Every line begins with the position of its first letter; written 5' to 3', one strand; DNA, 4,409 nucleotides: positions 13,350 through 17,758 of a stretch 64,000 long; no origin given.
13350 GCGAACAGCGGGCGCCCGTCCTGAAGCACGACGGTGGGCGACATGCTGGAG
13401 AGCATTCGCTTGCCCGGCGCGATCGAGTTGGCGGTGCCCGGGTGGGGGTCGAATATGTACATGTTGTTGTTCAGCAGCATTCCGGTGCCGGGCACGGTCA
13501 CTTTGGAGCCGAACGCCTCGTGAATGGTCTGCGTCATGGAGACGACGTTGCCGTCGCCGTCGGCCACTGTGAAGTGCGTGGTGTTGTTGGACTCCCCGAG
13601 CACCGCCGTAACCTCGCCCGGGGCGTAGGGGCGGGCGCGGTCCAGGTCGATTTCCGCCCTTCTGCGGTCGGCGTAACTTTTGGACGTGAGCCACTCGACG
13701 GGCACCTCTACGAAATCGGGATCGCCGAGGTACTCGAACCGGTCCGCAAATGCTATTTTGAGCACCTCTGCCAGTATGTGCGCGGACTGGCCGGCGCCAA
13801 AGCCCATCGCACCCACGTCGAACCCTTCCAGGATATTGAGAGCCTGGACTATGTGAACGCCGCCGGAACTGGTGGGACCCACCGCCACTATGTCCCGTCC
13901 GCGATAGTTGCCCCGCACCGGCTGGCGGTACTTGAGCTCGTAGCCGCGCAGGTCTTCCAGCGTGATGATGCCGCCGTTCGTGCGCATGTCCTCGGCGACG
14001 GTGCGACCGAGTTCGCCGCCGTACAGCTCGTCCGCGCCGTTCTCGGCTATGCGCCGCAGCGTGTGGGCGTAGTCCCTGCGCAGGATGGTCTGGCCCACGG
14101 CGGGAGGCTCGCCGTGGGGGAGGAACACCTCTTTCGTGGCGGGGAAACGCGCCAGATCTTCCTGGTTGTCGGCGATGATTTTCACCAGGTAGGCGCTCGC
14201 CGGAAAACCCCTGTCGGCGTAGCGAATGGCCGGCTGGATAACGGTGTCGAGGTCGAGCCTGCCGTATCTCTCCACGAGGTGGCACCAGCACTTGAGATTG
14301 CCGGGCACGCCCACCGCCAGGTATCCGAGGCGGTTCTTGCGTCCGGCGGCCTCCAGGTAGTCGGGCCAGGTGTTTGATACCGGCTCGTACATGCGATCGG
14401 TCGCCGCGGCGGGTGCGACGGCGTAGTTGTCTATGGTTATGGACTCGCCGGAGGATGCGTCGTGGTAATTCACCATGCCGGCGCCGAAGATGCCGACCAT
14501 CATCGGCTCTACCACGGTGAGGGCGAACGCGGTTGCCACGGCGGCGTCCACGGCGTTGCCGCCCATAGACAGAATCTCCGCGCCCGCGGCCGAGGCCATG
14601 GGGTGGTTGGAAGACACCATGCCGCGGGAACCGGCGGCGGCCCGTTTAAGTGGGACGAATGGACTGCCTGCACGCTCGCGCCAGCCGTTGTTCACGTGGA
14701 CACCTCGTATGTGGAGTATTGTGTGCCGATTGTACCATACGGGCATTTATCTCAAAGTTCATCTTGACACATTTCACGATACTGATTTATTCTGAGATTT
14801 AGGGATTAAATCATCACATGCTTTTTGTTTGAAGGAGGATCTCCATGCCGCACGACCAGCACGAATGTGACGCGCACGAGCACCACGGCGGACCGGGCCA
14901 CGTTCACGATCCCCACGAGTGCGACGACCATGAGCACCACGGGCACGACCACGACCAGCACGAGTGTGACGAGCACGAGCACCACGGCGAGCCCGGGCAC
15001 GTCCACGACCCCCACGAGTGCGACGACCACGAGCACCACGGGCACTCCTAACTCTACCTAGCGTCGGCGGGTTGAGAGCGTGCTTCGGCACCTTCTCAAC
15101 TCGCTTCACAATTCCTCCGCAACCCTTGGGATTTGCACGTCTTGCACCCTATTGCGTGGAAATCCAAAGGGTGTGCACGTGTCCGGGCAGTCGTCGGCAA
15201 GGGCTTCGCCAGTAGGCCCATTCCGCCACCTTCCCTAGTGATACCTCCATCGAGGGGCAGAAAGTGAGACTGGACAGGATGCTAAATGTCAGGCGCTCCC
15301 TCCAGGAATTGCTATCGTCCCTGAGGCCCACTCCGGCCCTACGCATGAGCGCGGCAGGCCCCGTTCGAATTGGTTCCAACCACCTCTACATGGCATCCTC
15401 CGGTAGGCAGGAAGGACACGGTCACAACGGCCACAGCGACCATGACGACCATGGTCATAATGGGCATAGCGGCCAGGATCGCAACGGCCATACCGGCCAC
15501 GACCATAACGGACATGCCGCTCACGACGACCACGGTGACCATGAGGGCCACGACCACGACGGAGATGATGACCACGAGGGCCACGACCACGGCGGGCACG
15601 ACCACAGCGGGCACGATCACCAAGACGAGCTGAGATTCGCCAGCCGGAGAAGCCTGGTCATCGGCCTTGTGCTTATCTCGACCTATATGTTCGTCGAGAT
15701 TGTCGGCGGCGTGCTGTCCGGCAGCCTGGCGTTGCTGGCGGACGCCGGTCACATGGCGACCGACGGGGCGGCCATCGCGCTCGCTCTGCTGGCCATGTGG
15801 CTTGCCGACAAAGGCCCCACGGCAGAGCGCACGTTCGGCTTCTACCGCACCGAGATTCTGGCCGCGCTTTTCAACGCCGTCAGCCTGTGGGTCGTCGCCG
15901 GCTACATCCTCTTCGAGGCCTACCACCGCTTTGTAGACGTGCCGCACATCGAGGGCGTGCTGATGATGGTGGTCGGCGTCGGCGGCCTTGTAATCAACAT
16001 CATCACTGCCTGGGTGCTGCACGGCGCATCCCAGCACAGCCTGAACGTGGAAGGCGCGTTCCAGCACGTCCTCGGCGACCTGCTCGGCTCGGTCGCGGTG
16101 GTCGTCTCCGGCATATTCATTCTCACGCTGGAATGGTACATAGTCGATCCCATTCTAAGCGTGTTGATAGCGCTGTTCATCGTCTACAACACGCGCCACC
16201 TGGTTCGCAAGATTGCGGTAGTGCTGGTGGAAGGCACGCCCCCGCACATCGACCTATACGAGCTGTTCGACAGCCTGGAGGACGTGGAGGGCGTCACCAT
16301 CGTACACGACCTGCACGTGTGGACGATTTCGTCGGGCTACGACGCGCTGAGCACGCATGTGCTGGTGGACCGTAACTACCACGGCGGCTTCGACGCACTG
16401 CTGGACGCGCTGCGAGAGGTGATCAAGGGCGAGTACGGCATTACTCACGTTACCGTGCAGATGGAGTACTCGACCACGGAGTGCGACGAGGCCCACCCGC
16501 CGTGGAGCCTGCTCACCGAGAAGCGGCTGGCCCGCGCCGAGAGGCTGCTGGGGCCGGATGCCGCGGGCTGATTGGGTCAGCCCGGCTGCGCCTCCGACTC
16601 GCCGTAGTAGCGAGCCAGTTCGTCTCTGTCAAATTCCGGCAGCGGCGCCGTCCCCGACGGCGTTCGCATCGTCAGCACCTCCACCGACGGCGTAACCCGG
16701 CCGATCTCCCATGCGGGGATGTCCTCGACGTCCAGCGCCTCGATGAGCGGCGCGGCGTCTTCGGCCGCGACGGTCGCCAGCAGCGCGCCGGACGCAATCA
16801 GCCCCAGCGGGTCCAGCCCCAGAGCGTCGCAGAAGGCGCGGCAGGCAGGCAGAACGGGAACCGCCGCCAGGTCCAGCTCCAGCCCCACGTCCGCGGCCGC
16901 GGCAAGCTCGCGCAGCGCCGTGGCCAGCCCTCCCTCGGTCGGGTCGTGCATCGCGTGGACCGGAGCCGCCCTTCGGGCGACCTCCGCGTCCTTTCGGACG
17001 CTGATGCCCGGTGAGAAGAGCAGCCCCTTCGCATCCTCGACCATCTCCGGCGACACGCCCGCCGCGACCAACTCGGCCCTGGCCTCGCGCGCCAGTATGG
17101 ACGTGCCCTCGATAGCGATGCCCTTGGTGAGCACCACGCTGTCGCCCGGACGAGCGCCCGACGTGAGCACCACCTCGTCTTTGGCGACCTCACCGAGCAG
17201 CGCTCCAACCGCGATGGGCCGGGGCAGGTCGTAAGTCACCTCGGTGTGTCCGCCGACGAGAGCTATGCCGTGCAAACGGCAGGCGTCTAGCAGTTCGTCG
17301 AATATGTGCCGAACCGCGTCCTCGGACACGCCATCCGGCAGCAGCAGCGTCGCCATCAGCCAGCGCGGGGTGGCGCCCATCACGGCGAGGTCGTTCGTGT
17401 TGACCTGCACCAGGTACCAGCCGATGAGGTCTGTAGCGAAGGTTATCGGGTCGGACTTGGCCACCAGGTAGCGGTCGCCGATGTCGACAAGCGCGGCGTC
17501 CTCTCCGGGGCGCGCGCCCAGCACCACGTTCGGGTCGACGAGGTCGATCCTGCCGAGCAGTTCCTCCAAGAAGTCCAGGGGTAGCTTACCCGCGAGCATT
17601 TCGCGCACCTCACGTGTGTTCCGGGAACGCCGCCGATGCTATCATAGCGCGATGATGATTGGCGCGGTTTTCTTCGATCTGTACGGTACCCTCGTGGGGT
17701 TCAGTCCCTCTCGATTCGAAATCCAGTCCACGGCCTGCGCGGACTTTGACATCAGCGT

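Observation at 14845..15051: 68-aa His/Cys/Asp-rich ORF made of two 31-aa repeats with four HECD motifs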

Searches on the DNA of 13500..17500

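Call 3: search_rna_families(source=window, start=13500, end=17500, threshold=evalue, max_evalue=1, show_alignments=3)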
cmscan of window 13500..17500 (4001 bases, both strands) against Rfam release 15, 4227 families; matches with E-value up to 1: 1.
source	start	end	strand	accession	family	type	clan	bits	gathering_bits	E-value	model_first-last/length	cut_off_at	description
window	15413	15506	-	RF03240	MIR5534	Gene; miRNA;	-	22.8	79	0.51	1-102/102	no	MIR5534 microRNA precursor family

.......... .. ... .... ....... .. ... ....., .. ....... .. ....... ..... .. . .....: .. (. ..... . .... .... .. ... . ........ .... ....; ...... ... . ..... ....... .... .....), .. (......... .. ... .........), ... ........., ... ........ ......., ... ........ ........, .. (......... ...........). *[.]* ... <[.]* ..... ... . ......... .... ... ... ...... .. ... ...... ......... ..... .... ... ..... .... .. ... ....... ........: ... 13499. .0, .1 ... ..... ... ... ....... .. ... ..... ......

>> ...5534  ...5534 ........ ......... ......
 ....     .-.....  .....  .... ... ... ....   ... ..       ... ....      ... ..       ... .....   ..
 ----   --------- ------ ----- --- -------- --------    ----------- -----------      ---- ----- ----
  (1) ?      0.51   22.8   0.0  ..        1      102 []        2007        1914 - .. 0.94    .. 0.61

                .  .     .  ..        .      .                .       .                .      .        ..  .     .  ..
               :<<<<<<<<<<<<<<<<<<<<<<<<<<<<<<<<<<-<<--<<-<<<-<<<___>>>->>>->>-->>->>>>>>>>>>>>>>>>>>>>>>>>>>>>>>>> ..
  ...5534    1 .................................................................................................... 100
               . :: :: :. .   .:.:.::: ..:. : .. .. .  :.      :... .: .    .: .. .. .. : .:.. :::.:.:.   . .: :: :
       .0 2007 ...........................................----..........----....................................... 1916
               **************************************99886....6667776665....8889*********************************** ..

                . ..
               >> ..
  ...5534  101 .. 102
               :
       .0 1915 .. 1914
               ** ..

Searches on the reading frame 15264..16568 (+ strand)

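Call 5: search_protein_families(library=pfam, proteins=[window:15264-16568:+], max_evalue=0.01)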
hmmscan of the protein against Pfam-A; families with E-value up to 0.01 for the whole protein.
window:15264-16568:+ (435 aa): 2 families
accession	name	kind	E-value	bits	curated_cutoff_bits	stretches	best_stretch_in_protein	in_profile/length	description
PF01545.26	Cation_efflux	-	6.4e-44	150.5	26.6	1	131-321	1-197/198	Cation efflux family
PF16916.11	ZT_dimer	-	6.2e-12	45.8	26.7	1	326-401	1-76/78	Dimerisation domain of Zinc Transporter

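Call 26: search_protein_families(library=ncbifam, proteins=[window:15390-16568:+], max_evalue=1)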
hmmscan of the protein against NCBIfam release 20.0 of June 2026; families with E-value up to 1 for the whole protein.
window:15390-16568:+ (393 aa): 11 families
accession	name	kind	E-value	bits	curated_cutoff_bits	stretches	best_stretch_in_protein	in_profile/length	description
TIGR01297.1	CDF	superfamily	5.7e-81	271.9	82.35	1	86-360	2-282/285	cation diffusion facilitator family transporter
NF002923.0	PRK03557.1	equivalog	3.4e-74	249.9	408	1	83-369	15-300/313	CDF family zinc transporter ZitB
NF033827.1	CDF_efflux_DmeF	equivalog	3e-30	105.7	250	2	87-216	16-146/309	CDF family Co(II)/Ni(II) efflux transporter DmeF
NF052621.1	MngEfTpMntE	equivalog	9.1e-17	61.4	500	1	95-359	12-280/293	manganese efflux transporter MntE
NF050169.1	CatEfflxFieF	equivalog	1.3e-12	47.5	420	1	82-316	5-235/282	cation efflux pump FieF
NF033615.1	CDF_MamM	equivalog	2.6e-11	43.3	350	1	90-314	13-241/290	magnetosome biogenesis CDF transporter MamM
NF052602.1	Zn_efflux_Cdf31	equivalog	1.2e-10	41.3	460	1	83-360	4-289/299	CDF family zinc efflux transporter Cdf31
NF033616.1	CDF_MamB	equivalog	3.7e-10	39.8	350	1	99-354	20-277/284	magnetosome biogenesis CDF transporter MamB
NF007064.0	PRK09509.1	equivalog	1.1e-07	31.1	447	1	92-310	16-236/300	CDF family cation-efflux transporter FieF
NF040994.1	MamV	equivalog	1.5e-05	24.3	500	1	105-347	30-273/319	CDF transporter MamV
NF045516.2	SepX_GlpR_1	exception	0.024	14.5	160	1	37-116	139-214/293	divisome protein SepX/GlpR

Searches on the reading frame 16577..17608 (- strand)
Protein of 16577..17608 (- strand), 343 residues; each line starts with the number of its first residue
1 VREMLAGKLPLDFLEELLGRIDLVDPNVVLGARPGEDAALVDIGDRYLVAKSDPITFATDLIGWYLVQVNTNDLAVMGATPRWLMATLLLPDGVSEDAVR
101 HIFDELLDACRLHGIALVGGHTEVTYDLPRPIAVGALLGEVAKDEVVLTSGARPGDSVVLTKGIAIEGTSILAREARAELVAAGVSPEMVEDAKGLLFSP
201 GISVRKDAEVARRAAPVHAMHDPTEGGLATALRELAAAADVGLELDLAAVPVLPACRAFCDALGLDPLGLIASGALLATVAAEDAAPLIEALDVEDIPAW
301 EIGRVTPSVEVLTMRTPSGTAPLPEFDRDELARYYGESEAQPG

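Call 5: search_protein_families(library=pfam, proteins=[window:16577-17608:-], max_evalue=0.01)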
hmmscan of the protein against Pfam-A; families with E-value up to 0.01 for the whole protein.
window:16577-17608:- (343 aa): 2 families
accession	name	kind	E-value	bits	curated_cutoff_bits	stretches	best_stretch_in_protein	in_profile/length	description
PF02769.27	AIRS_C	-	3.4e-23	83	23.1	1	153-308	1-148/156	AIR synthase related protein, C-terminal domain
PF00586.29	AIRS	-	1e-19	71.4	24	1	35-141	1-112/112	AIR synthase related protein, N-terminal domain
